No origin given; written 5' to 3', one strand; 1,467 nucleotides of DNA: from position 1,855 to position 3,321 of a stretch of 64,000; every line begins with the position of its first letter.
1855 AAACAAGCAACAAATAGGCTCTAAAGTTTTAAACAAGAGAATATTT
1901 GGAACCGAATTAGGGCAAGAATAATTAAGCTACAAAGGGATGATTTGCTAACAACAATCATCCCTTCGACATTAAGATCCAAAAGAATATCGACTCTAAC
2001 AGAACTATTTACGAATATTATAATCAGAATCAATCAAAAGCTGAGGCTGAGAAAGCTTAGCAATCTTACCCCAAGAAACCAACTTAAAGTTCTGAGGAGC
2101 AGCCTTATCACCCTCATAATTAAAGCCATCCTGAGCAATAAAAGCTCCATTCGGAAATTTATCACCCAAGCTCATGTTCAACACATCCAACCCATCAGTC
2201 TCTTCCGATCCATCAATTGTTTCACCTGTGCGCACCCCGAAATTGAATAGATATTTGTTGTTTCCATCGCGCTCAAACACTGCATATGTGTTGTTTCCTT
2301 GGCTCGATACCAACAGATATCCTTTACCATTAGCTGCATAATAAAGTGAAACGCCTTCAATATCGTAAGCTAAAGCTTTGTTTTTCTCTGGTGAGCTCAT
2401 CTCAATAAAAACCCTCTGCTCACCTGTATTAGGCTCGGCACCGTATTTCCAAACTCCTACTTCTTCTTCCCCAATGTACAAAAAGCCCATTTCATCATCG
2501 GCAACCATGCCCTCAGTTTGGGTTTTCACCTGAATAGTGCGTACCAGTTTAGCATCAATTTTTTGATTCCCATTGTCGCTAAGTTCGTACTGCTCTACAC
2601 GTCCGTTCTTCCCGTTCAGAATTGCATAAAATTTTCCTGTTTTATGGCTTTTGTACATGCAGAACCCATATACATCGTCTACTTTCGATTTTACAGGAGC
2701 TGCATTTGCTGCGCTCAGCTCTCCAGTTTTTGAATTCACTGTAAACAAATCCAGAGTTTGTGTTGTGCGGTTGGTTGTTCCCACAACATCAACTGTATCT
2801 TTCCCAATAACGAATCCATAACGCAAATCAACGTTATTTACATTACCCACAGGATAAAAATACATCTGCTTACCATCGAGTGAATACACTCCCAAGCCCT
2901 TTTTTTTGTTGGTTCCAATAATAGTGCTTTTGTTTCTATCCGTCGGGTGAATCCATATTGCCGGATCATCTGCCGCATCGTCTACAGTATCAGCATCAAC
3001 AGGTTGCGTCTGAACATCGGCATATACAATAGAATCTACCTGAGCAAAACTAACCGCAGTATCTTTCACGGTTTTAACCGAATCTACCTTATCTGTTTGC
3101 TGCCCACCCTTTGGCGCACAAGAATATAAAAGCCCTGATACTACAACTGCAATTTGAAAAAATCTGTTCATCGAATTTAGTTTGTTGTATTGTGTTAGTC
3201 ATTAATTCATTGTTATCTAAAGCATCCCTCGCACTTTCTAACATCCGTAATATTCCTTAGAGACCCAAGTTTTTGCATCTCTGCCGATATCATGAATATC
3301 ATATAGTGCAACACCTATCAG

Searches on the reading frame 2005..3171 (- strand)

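Call 41: search_protein_families(library=pfam, proteins=[window:2005-3171:-], max_evalue=0.00001)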
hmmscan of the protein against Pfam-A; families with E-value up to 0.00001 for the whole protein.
window:2005-3171:- (388 aa): 1 family
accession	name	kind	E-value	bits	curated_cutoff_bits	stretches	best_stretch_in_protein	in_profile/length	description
PF02333.21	Phytase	-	1.2e-119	400.1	21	1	41-388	25-371/375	Phytase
